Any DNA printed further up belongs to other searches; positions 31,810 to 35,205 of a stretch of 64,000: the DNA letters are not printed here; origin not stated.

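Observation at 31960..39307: Four consecutive genes for cysteine-rich secreted or membrane-anchored proteins, including a 1031-aa protein with about 130 cysteines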

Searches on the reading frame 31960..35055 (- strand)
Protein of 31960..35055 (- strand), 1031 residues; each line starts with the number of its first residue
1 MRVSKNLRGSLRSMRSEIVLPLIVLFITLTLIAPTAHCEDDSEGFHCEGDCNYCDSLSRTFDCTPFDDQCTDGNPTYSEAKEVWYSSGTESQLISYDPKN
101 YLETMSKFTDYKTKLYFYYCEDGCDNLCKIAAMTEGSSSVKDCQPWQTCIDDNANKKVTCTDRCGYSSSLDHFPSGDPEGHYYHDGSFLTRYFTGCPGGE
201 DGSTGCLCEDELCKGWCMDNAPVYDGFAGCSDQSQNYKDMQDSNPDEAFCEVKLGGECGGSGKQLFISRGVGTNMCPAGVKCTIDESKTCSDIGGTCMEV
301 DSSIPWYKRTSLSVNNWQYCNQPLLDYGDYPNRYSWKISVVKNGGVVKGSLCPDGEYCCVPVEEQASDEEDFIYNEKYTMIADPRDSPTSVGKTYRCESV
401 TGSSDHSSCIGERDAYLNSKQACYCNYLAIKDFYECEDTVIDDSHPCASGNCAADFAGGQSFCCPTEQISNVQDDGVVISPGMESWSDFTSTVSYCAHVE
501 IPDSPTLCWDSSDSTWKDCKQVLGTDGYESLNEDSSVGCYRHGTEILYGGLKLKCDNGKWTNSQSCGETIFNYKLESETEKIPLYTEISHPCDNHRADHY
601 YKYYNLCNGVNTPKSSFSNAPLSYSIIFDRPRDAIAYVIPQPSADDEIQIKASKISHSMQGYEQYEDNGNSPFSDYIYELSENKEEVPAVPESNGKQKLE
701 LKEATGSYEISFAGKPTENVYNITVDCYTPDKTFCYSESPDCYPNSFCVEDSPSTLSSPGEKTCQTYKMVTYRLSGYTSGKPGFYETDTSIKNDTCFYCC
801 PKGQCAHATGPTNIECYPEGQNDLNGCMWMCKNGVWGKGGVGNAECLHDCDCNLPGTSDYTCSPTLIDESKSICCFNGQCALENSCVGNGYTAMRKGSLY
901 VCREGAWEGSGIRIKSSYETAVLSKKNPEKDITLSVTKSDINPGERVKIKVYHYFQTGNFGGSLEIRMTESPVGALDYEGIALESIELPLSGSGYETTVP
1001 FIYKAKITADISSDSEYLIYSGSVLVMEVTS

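Call 4: search_protein_families(library=pfam, proteins=[window:31960-35055:-], max_evalue=1)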
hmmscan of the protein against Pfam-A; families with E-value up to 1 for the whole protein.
window:31960-35055:- (1031 aa): 1 family
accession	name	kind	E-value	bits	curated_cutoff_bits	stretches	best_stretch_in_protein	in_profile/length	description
PF21286.3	CFAI_FIMAC_N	-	0.38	10.9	27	1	143-152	10-19/21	Complement factor I, FIMAC N-terminal domain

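Call 5: search_protein_families(library=ncbifam, proteins=[window:31960-35055:-], max_evalue=1)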
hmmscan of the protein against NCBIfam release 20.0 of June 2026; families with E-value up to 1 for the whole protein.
window:31960-35055:- (1031 aa): 0 families

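Call 6: find_encoding_contigs(protein=window:31960-35055:-, flank=10000, max_places=6)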
Protein window:31960-35055:- (1031 aa): no gene with exactly this product is on record in the collection.

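Call 7: find_homologous_proteins(query=window:31960-35055:-)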
Query window:31960-35055:- (1031 aa): 4 proteins with E <= 0.001 among 3993 candidates.
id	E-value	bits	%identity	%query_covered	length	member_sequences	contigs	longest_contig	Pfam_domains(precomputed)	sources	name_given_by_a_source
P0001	0.0e+0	2429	100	99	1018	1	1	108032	-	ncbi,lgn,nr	ncbi:MAG: hypothetical protein JW727_06320 [Candidatus Aenigmarchaeota archaeon]|nr:hypothetical pro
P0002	1.9e-132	462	37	81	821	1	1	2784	-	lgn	-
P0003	1.5e-80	290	28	79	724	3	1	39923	-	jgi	-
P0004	1.2e-39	154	27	59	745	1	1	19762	-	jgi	jgi:hypothetical protein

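Call 8: find_encoding_contigs(protein=P0003, flank=10000, max_places=4)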
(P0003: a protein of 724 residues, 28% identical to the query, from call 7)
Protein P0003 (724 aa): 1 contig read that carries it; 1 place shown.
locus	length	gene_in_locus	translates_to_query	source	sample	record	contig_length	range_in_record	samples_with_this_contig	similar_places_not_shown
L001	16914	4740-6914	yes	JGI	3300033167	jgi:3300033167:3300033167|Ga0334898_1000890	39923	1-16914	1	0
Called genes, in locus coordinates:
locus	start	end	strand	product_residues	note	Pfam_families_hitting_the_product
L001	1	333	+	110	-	?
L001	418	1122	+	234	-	PF00050:Kazal_1 (weak)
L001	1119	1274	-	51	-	-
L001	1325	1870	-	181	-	PF02643:DUF192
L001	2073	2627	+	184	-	-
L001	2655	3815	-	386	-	-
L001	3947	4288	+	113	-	-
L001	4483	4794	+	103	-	-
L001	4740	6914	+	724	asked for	-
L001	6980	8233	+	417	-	PF03448:MgtE_N, PF00571:CBS (faint), PF01769:MgtE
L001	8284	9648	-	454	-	PF08541:ACP_syn_III_C (weak)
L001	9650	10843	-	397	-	PF00108:Thiolase_N, PF02803:Thiolase_C, PF22691:Thiolase_C_1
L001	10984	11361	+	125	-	-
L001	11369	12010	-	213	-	PF00657:Lipase_GDSL, PF13472:Lipase_GDSL_2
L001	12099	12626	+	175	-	-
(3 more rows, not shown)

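Call 9: find_encoding_contigs(protein=P0004, flank=10000, max_places=4)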
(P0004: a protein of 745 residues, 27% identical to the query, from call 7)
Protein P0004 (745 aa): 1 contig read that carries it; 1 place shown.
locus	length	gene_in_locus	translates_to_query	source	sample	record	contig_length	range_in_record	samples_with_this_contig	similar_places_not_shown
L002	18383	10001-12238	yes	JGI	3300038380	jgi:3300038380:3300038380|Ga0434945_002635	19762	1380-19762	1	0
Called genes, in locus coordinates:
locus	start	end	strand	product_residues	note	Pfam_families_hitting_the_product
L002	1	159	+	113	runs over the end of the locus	PF01978:TrmB (weak)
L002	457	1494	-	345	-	PF04123:DUF373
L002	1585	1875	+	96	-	-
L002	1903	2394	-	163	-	-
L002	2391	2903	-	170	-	-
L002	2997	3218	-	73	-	-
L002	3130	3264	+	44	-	-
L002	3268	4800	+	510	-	-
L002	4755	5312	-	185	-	PF04919:DUF655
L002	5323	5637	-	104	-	PF03874:RNA_pol_Rpb4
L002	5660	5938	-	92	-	PF01157:Ribosomal_L21e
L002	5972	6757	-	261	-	PF07690:MFS_1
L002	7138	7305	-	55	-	-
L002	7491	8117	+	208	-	PF01965:DJ-1_PfpI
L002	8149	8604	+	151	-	-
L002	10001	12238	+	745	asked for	-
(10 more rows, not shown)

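Call 20: search_protein_families(library=pfam, alignment_id=A2, max_evalue=1)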
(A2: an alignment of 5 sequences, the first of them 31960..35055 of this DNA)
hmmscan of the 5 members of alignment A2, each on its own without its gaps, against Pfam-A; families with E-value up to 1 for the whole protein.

A. member 1, window:31960-35055:- (1031 aa): 1 family
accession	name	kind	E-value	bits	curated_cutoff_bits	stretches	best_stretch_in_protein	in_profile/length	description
PF21286.3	CFAI_FIMAC_N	-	0.38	10.9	27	1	143-152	10-19/21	Complement factor I, FIMAC N-terminal domain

B. families by the number of members that match (of 5 scanned): 4 families
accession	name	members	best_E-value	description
PF04619.18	Adhesin_Dr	1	0.011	Dr-family adhesin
PF07523.18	Big_3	1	0.06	Bacterial Ig-like domain (group 3)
PF16114.10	Citrate_bind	1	0.13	ATP citrate lyase citrate-binding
PF21286.3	CFAI_FIMAC_N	1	0.38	Complement factor I, FIMAC N-terminal domain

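Call 22: search_solved_structures(query=A2, max_evalue=10, show_alignments=2)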
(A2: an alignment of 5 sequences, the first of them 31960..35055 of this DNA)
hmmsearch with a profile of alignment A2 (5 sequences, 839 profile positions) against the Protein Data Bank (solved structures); distinct sequences matched with E-value up to 10: 8.
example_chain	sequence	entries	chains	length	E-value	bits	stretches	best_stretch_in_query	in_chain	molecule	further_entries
3zjx_A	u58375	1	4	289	0.47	11.9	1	715-813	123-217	EPSILON-TOXIN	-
8b0f_G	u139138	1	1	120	0.72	11.2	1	543-618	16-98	CD59 glycoprotein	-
8b0h_G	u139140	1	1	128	0.74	11.2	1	543-618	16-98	CD59 glycoprotein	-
6kd5_B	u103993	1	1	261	0.77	11.1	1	274-360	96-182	Transmembrane protease serine 13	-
1uyj_A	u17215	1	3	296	1.1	10.7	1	697-813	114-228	EPSILON-TOXIN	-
4jhr_A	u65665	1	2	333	1.6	10.1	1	514-559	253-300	G-protein-signaling modulator 2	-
6rb9_A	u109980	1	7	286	2.1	9.7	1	715-813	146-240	Epsilon-toxin type B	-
7vlj_A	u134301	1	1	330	2.9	9.3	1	711-827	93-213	Serine protease inhibitor, putative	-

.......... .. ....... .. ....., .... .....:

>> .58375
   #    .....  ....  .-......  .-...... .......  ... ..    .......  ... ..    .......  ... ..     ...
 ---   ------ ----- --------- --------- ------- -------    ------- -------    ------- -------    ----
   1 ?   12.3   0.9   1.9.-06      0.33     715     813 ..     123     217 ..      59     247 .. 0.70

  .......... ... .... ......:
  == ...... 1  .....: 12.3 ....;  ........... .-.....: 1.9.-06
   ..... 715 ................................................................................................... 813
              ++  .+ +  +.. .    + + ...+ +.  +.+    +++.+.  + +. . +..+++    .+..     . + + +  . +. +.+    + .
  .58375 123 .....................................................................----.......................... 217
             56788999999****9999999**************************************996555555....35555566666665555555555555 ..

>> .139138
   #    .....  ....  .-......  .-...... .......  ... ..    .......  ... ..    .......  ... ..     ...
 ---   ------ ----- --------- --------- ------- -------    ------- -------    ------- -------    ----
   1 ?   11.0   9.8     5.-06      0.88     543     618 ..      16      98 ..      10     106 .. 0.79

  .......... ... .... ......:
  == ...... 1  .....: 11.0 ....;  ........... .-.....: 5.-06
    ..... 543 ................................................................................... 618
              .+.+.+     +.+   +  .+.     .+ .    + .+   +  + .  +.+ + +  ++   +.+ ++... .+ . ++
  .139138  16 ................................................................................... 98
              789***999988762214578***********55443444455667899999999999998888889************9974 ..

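Call 37: search_protein_representatives(alignment_id=A4)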
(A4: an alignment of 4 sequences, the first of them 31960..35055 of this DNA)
Query: 4 sequences, 818 profile positions. Proteins with E-value up to 0.001 (for the whole library): 24; up to 1e-10: 21; up to 1e-30: 16. The best 24 are listed.
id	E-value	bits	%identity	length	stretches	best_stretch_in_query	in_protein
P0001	0.0e+00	1226.4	-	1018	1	3-816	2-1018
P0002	0.0e+00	1225.5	-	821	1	3-816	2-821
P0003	1.1e-290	983.4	-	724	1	153-817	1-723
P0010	6.2e-149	514.5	-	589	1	158-712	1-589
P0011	8.4e-111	388.4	-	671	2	378-596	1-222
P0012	4.3e-104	366.2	-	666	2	276-814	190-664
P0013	5.5e-104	365.8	-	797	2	277-814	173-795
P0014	2.5e-100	353.7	-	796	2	276-815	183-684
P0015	1.8e-83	298.0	-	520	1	276-816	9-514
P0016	7.6e-82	292.6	-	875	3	293-564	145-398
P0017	8.6e-67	242.8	-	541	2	291-568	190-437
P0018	9.6e-66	239.3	-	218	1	626-817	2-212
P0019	5.5e-65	236.8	-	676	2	283-813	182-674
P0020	3.4e-41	158.1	-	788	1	496-815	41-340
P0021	8.2e-37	143.6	-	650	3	389-743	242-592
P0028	1.1e-07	47.3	-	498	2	540-693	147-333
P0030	1.0e-06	44.1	-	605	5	600-694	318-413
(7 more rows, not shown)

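Call 42: search_protein_families(library=pfam, alignment_id=A5, max_evalue=0.1)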
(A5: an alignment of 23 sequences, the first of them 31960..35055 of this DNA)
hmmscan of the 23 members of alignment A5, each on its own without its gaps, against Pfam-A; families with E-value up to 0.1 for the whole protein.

A. member 1, window:31960-35055:- (1031 aa): 0 families

B. families by the number of members that match (of 23 scanned): 13 families
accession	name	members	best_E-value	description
PF07603.17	Lcl_C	2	9.6e-17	Lcl C-terminal domain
PF02412.23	TSP_3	1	2.8e-13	Thrombospondin type 3 repeat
PF09603.15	Fib_succ_major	1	0.005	Fibrobacter succinogenes major domain (Fib_succ_major)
PF04619.18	Adhesin_Dr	1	0.011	Dr-family adhesin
PF18557.6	NepR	1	0.016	Anti-sigma factor NepR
PF11551.14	Omp28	1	0.018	Outer membrane protein Omp28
PF25659.1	YohP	1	0.03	Membrane protein YohP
PF04246.17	RseC_MucC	1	0.035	Positive regulator of sigma(E), RseC/MucC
PF02996.22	Prefoldin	1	0.036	Prefoldin subunit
PF18981.6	InlK_D3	1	0.043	Internalin K domain (D3/D4)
PF11956.13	KCNQC3-Ank-G_bd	1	0.043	Ankyrin-G binding motif of KCNQ2-3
PF07523.18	Big_3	1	0.06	Bacterial Ig-like domain (group 3)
PF18027.6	Pepdidase_M14_N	1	0.061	Cytosolic carboxypeptidase N-terminal domain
